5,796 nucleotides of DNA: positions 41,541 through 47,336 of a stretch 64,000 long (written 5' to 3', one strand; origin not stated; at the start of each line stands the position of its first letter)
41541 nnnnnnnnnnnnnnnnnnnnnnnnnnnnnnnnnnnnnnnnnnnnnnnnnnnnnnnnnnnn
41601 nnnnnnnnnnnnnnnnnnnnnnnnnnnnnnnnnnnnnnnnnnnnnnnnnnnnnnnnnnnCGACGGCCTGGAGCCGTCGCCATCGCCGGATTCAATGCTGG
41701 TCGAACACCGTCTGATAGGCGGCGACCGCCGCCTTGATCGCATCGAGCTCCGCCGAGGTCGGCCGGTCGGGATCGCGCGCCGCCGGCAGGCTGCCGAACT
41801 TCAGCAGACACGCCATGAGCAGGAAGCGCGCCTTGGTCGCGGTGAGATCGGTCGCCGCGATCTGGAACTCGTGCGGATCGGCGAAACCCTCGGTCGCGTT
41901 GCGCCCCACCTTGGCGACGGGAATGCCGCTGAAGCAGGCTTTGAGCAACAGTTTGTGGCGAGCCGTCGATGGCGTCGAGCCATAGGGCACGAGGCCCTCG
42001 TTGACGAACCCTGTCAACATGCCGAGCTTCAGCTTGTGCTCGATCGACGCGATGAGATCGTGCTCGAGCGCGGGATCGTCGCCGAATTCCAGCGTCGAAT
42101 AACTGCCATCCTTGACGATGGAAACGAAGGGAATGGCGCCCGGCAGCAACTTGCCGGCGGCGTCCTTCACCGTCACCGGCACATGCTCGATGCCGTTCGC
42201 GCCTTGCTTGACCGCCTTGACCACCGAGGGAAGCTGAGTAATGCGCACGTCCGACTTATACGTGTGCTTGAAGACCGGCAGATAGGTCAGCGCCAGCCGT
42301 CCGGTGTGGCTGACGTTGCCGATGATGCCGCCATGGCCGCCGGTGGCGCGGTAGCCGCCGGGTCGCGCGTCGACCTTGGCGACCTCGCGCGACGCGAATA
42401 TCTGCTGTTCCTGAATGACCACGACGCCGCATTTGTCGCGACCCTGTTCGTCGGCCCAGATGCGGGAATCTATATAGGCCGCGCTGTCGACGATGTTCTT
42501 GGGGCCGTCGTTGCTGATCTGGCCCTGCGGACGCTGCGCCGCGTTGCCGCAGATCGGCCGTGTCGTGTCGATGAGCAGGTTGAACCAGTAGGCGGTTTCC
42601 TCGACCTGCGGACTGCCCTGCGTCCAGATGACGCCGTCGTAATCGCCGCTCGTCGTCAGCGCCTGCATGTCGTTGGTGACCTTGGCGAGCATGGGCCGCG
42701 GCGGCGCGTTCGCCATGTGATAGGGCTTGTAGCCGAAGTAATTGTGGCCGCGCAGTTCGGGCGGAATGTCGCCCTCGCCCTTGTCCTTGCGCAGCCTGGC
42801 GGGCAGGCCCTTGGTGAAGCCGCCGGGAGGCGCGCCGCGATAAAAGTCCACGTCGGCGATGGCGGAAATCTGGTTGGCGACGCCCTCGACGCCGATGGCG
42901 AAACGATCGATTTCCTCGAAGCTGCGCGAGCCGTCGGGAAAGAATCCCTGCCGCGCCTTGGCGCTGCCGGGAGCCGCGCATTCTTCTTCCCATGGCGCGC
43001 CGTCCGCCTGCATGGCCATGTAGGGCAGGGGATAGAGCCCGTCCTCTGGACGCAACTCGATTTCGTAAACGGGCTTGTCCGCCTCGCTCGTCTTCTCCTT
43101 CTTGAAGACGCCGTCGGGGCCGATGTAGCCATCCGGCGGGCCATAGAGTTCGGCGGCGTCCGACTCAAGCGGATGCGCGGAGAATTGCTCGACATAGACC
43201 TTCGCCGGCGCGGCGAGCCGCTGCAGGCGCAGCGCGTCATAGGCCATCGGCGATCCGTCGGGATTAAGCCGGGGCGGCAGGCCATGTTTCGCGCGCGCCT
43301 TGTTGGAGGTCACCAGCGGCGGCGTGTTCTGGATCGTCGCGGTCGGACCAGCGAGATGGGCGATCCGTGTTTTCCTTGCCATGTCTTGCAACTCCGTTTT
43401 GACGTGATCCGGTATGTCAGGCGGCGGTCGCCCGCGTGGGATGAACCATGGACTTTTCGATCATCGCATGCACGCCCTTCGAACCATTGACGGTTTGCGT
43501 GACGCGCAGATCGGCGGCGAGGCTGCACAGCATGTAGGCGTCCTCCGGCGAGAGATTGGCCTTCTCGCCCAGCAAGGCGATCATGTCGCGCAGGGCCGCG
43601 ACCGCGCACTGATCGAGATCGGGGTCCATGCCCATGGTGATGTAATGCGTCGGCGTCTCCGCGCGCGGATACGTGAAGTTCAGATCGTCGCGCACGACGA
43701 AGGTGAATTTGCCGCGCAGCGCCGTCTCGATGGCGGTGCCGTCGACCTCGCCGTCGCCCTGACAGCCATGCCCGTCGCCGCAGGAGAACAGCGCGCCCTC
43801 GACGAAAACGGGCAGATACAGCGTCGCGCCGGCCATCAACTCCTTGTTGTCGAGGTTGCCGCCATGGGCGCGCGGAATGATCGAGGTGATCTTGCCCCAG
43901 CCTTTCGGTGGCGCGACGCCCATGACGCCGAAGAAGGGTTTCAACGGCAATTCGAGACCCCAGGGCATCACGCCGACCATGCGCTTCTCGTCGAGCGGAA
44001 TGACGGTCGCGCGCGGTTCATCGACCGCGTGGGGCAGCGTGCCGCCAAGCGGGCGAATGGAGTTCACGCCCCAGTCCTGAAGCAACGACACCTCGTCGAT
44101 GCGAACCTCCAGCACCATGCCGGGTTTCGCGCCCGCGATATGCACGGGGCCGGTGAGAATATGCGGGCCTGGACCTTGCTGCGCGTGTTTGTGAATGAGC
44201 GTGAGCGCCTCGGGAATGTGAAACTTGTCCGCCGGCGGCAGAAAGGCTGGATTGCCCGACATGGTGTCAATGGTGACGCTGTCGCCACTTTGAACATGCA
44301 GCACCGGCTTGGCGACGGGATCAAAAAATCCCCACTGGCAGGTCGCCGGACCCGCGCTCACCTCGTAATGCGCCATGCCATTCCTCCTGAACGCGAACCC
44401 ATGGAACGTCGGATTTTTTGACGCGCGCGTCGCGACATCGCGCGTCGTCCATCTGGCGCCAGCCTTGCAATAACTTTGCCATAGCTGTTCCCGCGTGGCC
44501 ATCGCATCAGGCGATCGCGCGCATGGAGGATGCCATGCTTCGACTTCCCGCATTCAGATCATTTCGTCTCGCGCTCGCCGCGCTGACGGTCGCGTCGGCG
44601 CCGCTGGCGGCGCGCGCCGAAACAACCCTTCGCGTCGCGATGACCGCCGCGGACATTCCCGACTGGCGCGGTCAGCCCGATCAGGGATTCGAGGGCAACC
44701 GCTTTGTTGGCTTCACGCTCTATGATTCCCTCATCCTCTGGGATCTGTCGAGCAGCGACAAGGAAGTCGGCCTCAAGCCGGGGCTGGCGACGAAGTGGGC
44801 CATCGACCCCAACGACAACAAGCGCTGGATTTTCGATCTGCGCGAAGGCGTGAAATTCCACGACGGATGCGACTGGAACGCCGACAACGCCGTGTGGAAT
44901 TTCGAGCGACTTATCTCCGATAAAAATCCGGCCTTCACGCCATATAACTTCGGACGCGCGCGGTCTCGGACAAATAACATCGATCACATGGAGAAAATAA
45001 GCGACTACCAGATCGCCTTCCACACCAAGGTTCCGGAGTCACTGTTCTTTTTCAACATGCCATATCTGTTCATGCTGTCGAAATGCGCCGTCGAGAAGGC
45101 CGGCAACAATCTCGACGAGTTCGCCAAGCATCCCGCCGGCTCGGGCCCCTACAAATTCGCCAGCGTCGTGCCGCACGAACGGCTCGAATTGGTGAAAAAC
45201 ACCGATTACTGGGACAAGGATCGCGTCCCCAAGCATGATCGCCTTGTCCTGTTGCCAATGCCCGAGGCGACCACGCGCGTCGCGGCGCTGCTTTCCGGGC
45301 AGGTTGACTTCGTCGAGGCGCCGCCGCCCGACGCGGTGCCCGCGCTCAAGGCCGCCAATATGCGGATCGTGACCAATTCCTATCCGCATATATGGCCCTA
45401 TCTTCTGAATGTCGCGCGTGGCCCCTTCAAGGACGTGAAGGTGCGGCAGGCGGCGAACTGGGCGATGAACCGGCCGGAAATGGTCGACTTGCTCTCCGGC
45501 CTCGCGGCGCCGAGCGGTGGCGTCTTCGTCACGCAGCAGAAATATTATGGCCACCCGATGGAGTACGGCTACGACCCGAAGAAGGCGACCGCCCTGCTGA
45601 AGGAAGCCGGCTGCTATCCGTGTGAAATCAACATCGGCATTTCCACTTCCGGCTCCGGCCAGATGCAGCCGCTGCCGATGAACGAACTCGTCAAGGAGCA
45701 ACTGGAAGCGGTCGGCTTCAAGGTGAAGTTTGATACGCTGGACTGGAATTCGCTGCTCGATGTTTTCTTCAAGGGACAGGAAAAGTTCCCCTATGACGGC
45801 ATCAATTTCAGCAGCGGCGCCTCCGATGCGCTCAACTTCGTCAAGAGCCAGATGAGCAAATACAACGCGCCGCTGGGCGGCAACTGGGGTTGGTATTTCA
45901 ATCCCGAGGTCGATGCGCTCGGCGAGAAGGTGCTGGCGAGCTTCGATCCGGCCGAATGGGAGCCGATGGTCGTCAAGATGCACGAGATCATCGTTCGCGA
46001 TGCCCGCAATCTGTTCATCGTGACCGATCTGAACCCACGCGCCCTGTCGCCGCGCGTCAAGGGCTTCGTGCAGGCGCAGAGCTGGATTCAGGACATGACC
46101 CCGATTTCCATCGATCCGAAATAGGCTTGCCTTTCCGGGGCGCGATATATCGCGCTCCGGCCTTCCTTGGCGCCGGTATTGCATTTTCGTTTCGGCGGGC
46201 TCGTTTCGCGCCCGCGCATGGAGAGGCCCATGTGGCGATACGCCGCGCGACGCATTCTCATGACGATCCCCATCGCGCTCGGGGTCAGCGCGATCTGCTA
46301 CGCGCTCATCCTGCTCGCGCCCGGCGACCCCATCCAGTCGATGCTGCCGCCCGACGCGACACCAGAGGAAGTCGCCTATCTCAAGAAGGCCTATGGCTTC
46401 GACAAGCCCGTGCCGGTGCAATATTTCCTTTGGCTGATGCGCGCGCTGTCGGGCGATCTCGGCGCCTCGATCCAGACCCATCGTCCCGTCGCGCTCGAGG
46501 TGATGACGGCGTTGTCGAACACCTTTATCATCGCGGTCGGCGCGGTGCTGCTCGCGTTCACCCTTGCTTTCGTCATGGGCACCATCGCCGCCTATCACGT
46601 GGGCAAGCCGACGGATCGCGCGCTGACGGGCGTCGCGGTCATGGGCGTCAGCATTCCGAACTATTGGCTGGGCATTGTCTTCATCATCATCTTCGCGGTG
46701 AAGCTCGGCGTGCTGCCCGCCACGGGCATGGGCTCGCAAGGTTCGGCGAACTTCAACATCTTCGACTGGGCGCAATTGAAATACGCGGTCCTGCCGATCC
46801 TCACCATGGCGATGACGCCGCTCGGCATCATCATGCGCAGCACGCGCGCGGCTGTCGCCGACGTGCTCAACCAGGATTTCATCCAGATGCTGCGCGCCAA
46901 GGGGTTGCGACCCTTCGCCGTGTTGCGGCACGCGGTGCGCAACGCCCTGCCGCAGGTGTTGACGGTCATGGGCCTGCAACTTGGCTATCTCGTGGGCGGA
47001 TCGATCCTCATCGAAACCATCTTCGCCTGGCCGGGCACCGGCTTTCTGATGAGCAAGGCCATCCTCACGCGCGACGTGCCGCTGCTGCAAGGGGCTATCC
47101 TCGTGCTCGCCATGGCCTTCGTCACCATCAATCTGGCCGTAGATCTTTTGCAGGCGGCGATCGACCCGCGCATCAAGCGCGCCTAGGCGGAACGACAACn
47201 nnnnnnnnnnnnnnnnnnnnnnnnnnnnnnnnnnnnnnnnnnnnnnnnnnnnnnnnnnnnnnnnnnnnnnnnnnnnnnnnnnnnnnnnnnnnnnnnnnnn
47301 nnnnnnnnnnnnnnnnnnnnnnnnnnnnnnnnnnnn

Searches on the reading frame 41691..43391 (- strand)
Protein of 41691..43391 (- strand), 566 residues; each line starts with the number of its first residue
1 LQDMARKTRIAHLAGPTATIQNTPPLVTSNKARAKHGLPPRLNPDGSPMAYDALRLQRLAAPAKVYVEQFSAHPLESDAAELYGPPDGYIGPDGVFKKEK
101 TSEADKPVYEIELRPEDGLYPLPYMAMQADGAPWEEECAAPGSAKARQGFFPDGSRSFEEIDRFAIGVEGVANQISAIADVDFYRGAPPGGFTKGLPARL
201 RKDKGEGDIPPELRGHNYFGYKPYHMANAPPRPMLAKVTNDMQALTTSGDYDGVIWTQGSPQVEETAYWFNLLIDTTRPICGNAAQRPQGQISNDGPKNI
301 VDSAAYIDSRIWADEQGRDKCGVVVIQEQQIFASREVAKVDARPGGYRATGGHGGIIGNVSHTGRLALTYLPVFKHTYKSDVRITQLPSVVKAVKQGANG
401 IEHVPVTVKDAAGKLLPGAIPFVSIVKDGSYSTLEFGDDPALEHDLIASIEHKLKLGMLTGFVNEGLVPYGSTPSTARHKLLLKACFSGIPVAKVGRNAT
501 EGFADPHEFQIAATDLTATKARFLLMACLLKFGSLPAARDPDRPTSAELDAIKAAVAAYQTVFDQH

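Call 5: search_protein_families(library=pfam, proteins=[window:41691-43391:-])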
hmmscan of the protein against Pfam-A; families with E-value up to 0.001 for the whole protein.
window:41691-43391:- (566 aa): 1 family
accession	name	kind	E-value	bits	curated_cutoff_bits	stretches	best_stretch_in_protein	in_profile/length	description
PF00710.25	Asparaginase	-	6.1e-12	45.9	22.5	1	237-342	64-163/193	Asparaginase, N-terminal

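Call 57: search_protein_families(library=pfam, proteins=[window:41691-43382:-])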
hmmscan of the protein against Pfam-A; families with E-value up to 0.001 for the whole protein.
window:41691-43382:- (563 aa): 1 family
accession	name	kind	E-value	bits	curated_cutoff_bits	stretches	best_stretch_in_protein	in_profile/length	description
PF00710.25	Asparaginase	-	6e-12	45.9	22.5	1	234-339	64-163/193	Asparaginase, N-terminal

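Call 59: search_protein_families(library=ncbifam, proteins=[window:41691-43382:-], max_evalue=1e-10)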
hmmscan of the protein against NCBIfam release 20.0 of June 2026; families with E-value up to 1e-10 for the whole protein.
window:41691-43382:- (563 aa): 2 families
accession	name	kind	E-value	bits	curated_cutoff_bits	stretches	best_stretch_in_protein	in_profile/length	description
TIGR00520.1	asnASE_II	subfamily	3e-18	65.8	314.3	1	231-386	89-236/352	type II asparaginase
NF008304.0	PRK11096.1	equivalog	7.8e-13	47.7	506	1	244-387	98-233/348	L-asparaginase 2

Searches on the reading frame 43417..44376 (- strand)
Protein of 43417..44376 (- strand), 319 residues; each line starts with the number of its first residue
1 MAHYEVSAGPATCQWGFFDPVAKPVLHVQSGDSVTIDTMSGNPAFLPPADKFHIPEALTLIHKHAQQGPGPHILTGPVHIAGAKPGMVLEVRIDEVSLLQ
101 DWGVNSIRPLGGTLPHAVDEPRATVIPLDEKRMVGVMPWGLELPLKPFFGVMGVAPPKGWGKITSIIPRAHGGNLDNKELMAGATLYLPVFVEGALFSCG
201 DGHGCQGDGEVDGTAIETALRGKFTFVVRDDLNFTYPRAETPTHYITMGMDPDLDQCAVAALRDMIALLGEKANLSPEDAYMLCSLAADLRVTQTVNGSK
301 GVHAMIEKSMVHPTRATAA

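Call 5: search_protein_families(library=pfam, proteins=[window:43417-44376:-])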
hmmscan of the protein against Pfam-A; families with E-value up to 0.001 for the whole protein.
window:43417-44376:- (319 aa): 1 family
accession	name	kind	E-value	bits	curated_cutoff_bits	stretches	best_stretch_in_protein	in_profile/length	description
PF03069.20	FmdA_AmdA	-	9.4e-29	100.9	27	2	165-297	203-356/373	Acetamidase/Formamidase family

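Call 19: find_related_loci(query=window:43417-44376:-, collection=metagenome_contigs, flank=2500)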
Query window:43417-44376:- (319 aa) in metagenome_contigs; peptide patterns used: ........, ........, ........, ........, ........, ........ (x = any residue, [..] = any of these).
207 stretches matched a pattern; 161 encode a relative of the query (tblastn E <= 1e-3); the best 80 are kept; 80 distinct loci.
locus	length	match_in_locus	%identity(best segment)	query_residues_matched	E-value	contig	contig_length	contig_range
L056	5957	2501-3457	76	1-319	6e-168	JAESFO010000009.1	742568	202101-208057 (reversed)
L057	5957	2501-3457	76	1-319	8e-169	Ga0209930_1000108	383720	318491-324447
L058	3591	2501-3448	72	1-316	4e-162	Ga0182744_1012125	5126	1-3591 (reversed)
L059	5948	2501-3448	71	1-316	3e-158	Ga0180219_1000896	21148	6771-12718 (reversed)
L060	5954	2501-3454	72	1-318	1e-158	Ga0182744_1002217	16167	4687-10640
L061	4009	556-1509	73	1-318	1e-160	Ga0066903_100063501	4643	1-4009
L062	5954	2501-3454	72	1-318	2e-156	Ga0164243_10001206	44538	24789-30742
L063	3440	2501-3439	73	3-316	7e-157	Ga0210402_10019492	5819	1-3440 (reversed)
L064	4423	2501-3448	71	1-316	1e-154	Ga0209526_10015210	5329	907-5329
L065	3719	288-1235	68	1-316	4e-156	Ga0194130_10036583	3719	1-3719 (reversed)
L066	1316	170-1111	70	1-314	2e-162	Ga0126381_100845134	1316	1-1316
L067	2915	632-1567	70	1-312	7e-154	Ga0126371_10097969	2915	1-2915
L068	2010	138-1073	70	1-312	7e-157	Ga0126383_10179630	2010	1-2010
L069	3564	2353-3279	73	1-310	1e-150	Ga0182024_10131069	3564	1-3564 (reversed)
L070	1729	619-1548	72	1-311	4e-157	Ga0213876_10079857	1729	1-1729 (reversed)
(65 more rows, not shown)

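Call 59: search_protein_families(library=ncbifam, proteins=[window:43417-44376:-], max_evalue=1e-10)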
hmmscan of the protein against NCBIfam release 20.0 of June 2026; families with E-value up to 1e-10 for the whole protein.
window:43417-44376:- (319 aa): 1 family
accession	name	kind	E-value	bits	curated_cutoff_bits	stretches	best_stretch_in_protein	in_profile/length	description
NF045496.1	FormamaseFmdA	equivalog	2.7e-17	62.6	500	1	165-217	214-267/407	formamidase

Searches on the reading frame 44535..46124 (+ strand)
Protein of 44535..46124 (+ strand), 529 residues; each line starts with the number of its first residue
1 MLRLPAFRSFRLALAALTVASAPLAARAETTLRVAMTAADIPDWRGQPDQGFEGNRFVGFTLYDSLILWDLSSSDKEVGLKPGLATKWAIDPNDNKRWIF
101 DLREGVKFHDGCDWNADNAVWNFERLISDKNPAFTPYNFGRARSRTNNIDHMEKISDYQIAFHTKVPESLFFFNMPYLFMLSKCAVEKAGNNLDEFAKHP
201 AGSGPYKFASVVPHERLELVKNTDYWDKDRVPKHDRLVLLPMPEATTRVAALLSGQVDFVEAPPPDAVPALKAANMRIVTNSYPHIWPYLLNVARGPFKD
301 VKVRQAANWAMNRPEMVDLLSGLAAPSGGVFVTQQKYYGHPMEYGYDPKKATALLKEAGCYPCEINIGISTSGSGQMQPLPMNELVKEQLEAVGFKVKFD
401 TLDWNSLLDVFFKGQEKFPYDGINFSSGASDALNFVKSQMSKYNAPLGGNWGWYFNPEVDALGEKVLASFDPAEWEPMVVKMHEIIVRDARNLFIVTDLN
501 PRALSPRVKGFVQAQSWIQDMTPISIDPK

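Call 5: search_protein_families(library=pfam, proteins=[window:44535-46124:+])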
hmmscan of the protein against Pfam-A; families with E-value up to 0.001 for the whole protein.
window:44535-46124:+ (529 aa): 1 family
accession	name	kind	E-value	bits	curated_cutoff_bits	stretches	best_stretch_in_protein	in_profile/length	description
PF00496.27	SBP_bac_5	-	9.9e-78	262.2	32.4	1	80-442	2-363/368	Bacterial extracellular solute-binding proteins, family 5 Middle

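Call 17: find_related_loci(query=window:44535-46124:+, collection=genome_contigs, flank=3000)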
Query window:44535-46124:+ (529 aa) in genome_contigs; peptide patterns used: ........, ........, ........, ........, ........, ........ (x = any residue, [..] = any of these).
83 stretches matched a pattern; 40 encode a relative of the query (tblastn E <= 1e-3); 40 distinct loci.
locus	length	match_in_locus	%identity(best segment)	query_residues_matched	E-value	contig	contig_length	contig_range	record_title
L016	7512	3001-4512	83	26-529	0e+0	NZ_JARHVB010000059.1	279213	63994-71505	Terripilifer ovatus strain H3SJ34-1 velvet_auto_105_59, whole genome shotgun sequence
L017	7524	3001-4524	81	21-528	0e+0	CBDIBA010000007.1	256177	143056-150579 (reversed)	MAG: Beijerinckiaceae bacterium isolate a1c6ef59-89c1-49bf-943d-b1ce00867378 genome assembly, contig: contig_7, whole ge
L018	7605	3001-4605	77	1-529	0e+0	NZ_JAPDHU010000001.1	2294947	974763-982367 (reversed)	Methylocella sp. CPCC 101449 Scaffold1, whole genome shotgun sequence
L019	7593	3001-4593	78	1-529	0e+0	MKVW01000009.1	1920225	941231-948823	MAG: Rhizobiales bacterium 62-17 SCNpilot_cont_300_bf_scaffold_87, whole genome shotgun sequence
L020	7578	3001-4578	75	8-529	0e+0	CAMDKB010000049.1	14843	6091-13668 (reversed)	MAG: Rhizobium sp. Q54 isolate MsH-01oct19-321 genome assembly, contig: MsH-01oct19-C8259, whole genome shotgun sequence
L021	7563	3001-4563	74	7-529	0e+0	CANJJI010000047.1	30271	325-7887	MAG: Beijerinckiaceae bacterium isolate RH-23may17-1181 genome assembly, contig: RH-23may17-C10682, whole genome shotgun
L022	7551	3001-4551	73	12-526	0e+0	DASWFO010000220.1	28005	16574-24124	MAG TPA_asm: Alphaproteobacteria bacterium isolate SMAG_U2791 k141_4200518, whole genome shotgun sequence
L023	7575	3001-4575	70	8-529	0e+0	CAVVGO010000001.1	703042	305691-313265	MAG: uncultured Alphaproteobacteria bacterium isolate MFD01716.bin.1.171 genome assembly, contig: contig_15898, whole ge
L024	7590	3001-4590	70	5-526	0e+0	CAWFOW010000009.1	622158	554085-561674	MAG: uncultured Alphaproteobacteria bacterium isolate MFD05684.bin.1.40 genome assembly, contig: contig_57002, whole gen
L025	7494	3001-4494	70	29-526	0e+0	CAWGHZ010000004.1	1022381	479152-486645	MAG: uncultured Alphaproteobacteria bacterium isolate MFD02416.bin.3.171 genome assembly, contig: contig_31225, whole ge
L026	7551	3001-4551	68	13-526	0e+0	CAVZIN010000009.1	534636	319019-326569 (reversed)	MAG: uncultured Alphaproteobacteria bacterium isolate MFD02416.bin.1.340 genome assembly, contig: contig_27715, whole ge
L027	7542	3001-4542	67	17-528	0e+0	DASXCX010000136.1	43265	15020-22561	MAG TPA_asm: Stellaceae bacterium isolate SMAG_U5071 k141_1174289, whole genome shotgun sequence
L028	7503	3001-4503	64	28-526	0e+0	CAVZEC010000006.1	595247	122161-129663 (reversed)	MAG: uncultured Alphaproteobacteria bacterium isolate MFD06298.bin.2.202 genome assembly, contig: contig_14249, whole ge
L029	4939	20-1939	61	26-526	0e+0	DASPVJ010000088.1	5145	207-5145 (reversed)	MAG TPA_asm: Xanthobacteraceae bacterium isolate SMAG_U12326 k141_465473, whole genome shotgun sequence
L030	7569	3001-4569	58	7-528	0e+0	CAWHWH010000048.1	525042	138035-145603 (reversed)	MAG: uncultured proteobacterium isolate MFD06714.bin.1.140 genome assembly, contig: contig_50038, whole genome shotgun s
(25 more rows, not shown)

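Call 59: search_protein_families(library=ncbifam, proteins=[window:44535-46124:+], max_evalue=1e-10)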
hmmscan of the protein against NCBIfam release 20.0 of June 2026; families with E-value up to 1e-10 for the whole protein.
window:44535-46124:+ (529 aa): 9 families
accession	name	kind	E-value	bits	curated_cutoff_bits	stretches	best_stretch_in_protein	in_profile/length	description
NF011942.0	PRK15413.1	equivalog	4.3e-40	137.9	594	1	72-511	63-496/512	glutathione ABC transporter substrate-binding protein GsiB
TIGR02294.1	nickel_nikA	equivalog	7.5e-33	113.8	393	1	67-359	35-326/501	nickel ABC transporter substrate-binding protein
NF045468.1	Opp5A_nikA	equivalog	1.2e-30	106.4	600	1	75-360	52-318/488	nickel ABC transporter substrate-binding protein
NF043070.1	DppA_dipep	equivalog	6.5e-30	104.2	1005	1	63-461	61-470/535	dipeptide ABC transporter periplasmic-binding protein DppA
NF045467.1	Opp4A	equivalog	1.2e-23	83.2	650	1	71-359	70-379/556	oligopeptide ABC transporter substrate-binding protein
TIGR04028.1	SBP_KPN_01854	hypoth_equivalog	6.8e-22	77.7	468.5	1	76-363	40-334/509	TIGR04028 family ABC transporter substrate-binding protein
NF011689.0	PRK15109.1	equivalog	3.1e-21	75.7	560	1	79-404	78-418/547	ABC transporter substrate-binding protein SapA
NF011684.0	PRK15104.1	equivalog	1.7e-18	66.7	947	1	70-511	72-524/543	oligopeptide ABC transporter substrate-binding protein OppA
NF047575.1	opine_bind_CntA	exception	6.2e-17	61.3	800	1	74-359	71-359/535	staphylopine-dependent metal ABC transporter substrate-binding lipoprotein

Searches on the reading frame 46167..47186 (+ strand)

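Call 5: search_protein_families(library=pfam, proteins=[window:46167-47186:+])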
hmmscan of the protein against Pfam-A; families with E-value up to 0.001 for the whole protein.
window:46167-47186:+ (339 aa): 2 families
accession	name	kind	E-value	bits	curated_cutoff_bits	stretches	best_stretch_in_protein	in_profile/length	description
PF00528.27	BPD_transp_1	-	2.8e-39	135.2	26.4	1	135-338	2-184/184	Binding-protein-dependent transport system inner membrane component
PF19300.4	BPD_transp_1_N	-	1e-10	42.2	23.8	1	22-97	1-76/114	Binding-prot-dependent transport system membrane comp, N-term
